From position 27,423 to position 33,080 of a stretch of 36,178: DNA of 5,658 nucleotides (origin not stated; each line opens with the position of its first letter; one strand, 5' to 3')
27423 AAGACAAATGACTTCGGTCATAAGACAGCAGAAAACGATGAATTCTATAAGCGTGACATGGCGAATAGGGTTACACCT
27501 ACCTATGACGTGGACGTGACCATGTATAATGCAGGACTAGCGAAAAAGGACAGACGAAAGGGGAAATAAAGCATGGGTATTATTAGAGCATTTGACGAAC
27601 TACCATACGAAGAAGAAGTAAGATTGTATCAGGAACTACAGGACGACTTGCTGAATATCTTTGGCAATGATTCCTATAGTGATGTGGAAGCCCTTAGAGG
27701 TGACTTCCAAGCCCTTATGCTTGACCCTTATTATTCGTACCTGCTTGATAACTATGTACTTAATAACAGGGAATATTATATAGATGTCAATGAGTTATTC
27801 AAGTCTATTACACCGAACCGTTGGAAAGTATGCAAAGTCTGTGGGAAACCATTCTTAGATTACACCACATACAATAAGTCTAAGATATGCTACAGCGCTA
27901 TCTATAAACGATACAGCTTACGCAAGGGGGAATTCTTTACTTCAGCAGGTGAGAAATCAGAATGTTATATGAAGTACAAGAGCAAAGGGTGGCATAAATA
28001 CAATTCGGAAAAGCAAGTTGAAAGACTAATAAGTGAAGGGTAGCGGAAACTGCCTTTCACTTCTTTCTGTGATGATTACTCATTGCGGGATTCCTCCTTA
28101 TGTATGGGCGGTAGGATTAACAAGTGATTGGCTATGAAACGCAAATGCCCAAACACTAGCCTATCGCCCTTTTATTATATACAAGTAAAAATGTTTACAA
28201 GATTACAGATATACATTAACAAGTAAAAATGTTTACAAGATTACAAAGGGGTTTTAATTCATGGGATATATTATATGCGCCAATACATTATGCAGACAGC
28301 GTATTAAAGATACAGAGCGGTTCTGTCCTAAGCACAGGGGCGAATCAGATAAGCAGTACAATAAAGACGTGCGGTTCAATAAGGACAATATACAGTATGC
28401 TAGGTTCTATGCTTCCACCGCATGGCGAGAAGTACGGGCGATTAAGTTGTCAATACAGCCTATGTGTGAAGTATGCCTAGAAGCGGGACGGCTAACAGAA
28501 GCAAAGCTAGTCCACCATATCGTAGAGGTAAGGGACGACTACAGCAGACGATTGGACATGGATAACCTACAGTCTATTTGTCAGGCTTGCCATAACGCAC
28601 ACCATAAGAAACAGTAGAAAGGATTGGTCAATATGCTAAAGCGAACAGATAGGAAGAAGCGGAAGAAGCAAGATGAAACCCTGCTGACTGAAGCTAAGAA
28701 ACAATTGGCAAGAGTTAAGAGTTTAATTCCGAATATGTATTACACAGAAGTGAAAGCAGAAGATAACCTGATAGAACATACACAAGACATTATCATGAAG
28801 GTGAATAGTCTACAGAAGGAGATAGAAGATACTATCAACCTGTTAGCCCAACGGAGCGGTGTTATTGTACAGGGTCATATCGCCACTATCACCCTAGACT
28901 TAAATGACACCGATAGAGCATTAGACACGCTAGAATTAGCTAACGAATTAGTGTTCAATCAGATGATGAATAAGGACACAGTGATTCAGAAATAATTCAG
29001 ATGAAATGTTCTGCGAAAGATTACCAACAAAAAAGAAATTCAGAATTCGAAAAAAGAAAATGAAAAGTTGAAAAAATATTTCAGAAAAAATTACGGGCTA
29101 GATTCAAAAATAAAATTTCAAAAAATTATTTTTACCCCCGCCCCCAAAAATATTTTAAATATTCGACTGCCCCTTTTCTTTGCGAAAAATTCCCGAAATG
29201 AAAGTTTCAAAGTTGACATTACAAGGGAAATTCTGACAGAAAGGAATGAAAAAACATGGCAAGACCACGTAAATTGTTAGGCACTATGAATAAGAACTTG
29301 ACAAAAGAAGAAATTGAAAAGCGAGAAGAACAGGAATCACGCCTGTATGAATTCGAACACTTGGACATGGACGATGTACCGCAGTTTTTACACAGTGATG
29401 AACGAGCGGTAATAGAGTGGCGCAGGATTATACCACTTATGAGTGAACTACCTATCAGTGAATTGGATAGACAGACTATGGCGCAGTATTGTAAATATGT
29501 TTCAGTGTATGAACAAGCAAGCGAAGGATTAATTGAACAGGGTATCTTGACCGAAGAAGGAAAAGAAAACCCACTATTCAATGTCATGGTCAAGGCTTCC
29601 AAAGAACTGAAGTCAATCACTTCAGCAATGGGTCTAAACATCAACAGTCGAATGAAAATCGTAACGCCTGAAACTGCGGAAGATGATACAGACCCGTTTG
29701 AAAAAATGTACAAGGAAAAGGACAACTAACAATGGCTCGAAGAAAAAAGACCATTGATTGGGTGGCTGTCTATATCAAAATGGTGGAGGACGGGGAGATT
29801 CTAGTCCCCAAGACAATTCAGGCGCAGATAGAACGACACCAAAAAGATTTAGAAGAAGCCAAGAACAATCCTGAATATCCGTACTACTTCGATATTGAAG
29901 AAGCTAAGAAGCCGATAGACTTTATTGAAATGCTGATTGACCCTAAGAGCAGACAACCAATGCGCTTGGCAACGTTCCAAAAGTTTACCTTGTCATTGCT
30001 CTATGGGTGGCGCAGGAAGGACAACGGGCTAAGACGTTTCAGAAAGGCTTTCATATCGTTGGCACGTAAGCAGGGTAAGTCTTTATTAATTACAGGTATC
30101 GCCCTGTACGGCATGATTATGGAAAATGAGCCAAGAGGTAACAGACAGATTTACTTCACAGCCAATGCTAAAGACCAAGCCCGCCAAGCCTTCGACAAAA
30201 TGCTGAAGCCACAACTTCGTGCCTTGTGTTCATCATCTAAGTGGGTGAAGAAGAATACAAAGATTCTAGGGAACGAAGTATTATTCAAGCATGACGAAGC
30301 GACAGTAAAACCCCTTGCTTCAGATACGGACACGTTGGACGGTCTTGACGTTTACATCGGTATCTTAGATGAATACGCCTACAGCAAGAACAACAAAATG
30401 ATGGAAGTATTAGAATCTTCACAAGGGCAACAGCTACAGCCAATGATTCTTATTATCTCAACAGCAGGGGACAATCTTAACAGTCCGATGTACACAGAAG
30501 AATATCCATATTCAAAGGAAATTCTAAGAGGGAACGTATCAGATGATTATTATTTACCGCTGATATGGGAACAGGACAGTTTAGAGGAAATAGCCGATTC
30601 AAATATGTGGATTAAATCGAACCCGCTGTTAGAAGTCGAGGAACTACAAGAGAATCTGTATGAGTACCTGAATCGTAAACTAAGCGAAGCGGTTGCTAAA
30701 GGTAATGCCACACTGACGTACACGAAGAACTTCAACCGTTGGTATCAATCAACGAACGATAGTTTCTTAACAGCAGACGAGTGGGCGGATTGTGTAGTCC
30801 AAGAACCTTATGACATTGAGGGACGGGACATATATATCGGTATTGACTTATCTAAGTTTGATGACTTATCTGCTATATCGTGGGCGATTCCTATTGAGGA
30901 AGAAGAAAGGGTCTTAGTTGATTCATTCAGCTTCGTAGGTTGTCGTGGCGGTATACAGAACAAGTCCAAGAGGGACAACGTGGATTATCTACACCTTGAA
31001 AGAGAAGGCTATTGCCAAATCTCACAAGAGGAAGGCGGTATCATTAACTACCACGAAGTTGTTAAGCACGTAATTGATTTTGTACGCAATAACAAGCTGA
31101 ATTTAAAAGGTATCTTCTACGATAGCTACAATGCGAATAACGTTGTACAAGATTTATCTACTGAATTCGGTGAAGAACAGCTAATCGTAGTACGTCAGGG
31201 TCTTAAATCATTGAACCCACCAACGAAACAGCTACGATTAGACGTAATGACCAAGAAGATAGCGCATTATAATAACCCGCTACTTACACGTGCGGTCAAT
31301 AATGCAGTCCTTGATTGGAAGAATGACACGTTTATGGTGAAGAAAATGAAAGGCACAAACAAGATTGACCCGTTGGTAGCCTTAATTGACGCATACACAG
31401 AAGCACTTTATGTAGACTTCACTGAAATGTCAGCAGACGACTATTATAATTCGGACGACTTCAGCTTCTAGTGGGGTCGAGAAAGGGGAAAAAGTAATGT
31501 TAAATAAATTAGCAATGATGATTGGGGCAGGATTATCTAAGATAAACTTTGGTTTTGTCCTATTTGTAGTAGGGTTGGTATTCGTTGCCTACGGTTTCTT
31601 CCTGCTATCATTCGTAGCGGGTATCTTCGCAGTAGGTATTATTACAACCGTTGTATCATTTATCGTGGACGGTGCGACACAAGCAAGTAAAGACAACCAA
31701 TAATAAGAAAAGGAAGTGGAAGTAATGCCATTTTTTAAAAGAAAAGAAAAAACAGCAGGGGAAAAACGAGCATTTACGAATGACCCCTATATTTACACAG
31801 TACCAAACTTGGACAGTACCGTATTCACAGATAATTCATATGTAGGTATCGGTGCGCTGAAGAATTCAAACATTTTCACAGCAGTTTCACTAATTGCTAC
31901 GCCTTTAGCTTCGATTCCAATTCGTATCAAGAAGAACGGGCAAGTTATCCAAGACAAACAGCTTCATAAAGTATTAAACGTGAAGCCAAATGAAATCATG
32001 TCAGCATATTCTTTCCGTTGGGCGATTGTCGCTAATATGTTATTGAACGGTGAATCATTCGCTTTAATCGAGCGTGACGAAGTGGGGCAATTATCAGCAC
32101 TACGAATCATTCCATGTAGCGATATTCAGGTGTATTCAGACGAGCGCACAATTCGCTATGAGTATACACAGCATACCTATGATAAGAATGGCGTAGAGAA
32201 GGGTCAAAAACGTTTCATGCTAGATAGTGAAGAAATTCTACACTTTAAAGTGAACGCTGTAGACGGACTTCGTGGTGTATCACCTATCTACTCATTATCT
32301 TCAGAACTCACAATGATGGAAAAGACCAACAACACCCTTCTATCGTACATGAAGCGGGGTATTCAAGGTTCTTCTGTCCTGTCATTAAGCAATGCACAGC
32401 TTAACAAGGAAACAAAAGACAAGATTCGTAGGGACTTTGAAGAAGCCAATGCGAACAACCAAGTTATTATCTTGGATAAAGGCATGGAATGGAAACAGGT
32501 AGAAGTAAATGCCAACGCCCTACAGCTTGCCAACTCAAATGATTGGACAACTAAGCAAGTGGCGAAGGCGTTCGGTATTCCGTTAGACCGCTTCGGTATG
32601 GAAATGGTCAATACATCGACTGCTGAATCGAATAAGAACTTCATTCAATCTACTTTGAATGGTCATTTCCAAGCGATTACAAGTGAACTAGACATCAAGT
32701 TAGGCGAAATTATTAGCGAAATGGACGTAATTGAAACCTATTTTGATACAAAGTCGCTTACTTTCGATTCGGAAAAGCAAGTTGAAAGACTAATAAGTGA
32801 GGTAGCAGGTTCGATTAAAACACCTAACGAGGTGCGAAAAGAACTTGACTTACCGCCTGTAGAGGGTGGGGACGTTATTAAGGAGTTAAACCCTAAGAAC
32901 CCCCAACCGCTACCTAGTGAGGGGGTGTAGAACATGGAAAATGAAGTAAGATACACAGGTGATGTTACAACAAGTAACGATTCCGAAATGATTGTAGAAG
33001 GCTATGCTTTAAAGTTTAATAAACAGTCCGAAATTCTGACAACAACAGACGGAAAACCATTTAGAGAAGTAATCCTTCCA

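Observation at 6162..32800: A 29-34 nt box occurs four times in the same orientation across the late module, twice embedded in frame in unrelated ORFs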

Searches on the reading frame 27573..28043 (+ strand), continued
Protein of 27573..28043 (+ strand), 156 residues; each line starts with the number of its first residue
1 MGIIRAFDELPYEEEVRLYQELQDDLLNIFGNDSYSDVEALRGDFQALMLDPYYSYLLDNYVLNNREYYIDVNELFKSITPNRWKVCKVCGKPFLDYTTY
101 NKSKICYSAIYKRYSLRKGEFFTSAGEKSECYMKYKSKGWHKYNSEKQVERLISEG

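Call 89: find_encoding_contigs(protein=P0097, flank=10000, max_places=3)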
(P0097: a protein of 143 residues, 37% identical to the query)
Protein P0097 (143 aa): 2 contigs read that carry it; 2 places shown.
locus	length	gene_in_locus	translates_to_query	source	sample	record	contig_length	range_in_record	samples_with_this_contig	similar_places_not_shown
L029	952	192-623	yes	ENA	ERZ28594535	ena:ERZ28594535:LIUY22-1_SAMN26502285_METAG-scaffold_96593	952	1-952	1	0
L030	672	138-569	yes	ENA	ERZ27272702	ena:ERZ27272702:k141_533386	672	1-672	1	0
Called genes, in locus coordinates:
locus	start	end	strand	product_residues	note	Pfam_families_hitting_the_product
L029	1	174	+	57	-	?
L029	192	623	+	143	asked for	-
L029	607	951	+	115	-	?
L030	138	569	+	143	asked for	-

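Call 92: find_related_loci(query=A4, collection=viral_contigs, flank=10000)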
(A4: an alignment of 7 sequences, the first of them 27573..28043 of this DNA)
Query A4 (156 aa) in viral_contigs; peptide patterns used: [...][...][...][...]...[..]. (x = any residue, [..] = any of these).
10 stretches matched a pattern, but none encodes a relative of the query by tblastn (E <= 1e-3).

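Call 118: find_encoding_contigs(protein=P0101, flank=10000, max_places=3)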
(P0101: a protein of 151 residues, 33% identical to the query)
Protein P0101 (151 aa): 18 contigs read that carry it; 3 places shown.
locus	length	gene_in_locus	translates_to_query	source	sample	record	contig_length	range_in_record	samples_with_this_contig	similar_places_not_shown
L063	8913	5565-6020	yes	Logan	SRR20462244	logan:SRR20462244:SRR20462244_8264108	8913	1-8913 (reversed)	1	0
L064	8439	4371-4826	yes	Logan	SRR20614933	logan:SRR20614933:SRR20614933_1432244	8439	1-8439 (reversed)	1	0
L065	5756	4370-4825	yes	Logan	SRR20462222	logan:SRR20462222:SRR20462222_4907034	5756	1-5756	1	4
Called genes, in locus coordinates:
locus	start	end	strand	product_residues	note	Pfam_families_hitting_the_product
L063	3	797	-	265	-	?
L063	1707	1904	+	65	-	-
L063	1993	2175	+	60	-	PF18903:DUF5659 (weak)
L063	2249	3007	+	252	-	-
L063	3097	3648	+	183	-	-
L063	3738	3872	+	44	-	-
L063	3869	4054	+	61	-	-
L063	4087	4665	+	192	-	PF07463:NUMOD4, PF13392:HNH_3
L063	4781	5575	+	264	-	-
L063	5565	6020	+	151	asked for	-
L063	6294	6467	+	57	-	-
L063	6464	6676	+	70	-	-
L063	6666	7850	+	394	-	-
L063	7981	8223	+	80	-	-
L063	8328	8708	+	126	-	-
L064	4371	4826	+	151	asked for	-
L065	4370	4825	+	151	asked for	-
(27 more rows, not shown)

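Call 119: find_encoding_contigs(protein=P0100, flank=10000, max_places=3)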
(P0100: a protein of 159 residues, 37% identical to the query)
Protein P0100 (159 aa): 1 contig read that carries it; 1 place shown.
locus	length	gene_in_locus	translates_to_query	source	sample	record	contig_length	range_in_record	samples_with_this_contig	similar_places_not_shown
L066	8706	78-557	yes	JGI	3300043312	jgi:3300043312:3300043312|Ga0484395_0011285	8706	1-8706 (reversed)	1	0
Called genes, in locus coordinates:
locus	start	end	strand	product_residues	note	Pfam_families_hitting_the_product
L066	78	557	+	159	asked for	-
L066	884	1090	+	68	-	-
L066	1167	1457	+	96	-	-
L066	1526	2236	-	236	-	PF01510:Amidase_2, PF19087:DUF5776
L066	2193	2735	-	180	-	PF05105:Phage_holin_4_1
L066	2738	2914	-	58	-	-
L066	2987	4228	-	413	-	PF13884:Peptidase_S74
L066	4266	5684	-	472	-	PF06605:Prophage_tail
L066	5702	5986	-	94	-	PF22768:SPP1_Dit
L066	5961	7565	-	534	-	-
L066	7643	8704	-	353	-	?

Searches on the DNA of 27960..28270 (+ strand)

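Call 86: search_dna_similar(query=window:27960-28270:+, collection=phages, mode=distant, max_evalue=1, max_rows=20)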
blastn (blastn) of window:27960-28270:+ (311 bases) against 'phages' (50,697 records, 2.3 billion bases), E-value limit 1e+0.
No match.

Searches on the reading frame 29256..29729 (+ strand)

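Call 10: search_protein_families(library=phrogs, proteins=[window:29256-29729:+])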
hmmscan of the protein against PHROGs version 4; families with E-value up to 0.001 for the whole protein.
window:29256-29729:+ (157 aa): 2 families
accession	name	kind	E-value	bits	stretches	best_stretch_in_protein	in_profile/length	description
phrog_83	-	head and packaging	4.1e-37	129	1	1-156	42-203/246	terminase small subunit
phrog_361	-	head and packaging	0.00022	22.4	1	76-153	33-125/129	terminase small subunit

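Call 11: search_protein_families(library=pfam, proteins=[window:29256-29729:+], max_evalue=0.01)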
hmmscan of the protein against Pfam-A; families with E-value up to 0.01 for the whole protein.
window:29256-29729:+ (157 aa): 1 family
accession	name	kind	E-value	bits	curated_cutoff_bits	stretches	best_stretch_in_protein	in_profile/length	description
PF05119.17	Terminase_4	-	1.1e-16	61.5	24.7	1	54-140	4-96/98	Phage terminase, small subunit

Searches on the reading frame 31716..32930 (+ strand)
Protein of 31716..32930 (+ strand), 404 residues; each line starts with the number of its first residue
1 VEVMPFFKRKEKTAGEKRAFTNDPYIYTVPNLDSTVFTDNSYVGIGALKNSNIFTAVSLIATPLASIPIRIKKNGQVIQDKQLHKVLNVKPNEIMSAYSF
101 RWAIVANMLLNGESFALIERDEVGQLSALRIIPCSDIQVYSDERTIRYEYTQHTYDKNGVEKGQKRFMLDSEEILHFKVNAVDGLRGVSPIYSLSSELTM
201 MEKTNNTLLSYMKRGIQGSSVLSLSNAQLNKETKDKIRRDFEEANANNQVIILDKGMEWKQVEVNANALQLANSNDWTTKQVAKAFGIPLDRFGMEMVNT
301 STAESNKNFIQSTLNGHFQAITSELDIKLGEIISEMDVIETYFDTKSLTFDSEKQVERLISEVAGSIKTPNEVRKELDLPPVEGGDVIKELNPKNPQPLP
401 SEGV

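Call 10: search_protein_families(library=phrogs, proteins=[window:31716-32930:+])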
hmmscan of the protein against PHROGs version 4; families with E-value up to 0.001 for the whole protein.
window:31716-32930:+ (404 aa): 5 families
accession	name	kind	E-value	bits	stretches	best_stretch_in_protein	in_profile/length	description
phrog_12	-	head and packaging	1.1e-84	286.7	1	3-395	47-429/646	portal protein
phrog_2662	-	head and packaging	2e-45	156.6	1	41-392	58-419/717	portal protein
phrog_5929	-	head and packaging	5.9e-33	115.1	1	203-387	3-192/228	portal protein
phrog_2271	-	head and packaging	5.4e-14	51.9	1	51-388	53-392/859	portal protein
phrog_21454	-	unknown function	2.8e-09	37.6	1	234-387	17-168/320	-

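Call 11: search_protein_families(library=pfam, proteins=[window:31716-32930:+], max_evalue=0.01)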
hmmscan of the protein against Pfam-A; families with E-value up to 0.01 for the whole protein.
window:31716-32930:+ (404 aa): 1 family
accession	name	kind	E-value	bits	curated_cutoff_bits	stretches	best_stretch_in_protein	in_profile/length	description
PF04860.17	Phage_portal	-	1.2e-60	205.8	39.1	1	52-378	2-321/321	Phage portal protein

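Call 23: find_homologous_proteins(query=window:31716-32930:+, max_evalue=1e-20)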
Query window:31716-32930:+ (404 aa): 88 proteins with E <= 1e-20 among 4980 candidates.
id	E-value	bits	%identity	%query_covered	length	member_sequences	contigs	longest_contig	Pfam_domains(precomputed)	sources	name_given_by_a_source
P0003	1.5e-260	881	100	99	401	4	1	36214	PF04860.18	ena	-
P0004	4.8e-88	314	45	91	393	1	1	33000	PF04860.18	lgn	-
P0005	1.2e-86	309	44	95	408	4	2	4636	PF04860.18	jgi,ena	-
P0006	1.4e-85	306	45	95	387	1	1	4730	PF04860.18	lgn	-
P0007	1.3e-83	299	42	95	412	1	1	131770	PF04860.18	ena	-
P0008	1.5e-83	299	42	95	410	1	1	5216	PF04860.18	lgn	-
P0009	2.9e-82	295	43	95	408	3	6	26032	PF04860.18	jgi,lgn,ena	-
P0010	1.1e-81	293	41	95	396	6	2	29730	PF04860.18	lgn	-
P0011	2.4e-81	292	42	95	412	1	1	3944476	PF04860.18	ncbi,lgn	ncbi:UNVERIFIED_ORG: HK97 family phage portal protein [Heyndrickxia coagulans]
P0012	8.4e-81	290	41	95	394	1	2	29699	PF04860.18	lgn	-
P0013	1.5e-80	289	42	95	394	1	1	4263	PF04860.18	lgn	-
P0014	2.6e-80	288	42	91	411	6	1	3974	PF04860.18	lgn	-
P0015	1.6e-77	279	42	86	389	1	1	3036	PF04860.18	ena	-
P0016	3.2e-70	255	39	95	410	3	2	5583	PF04860.18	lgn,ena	-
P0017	5.2e-69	251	40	89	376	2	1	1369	PF04860.18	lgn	-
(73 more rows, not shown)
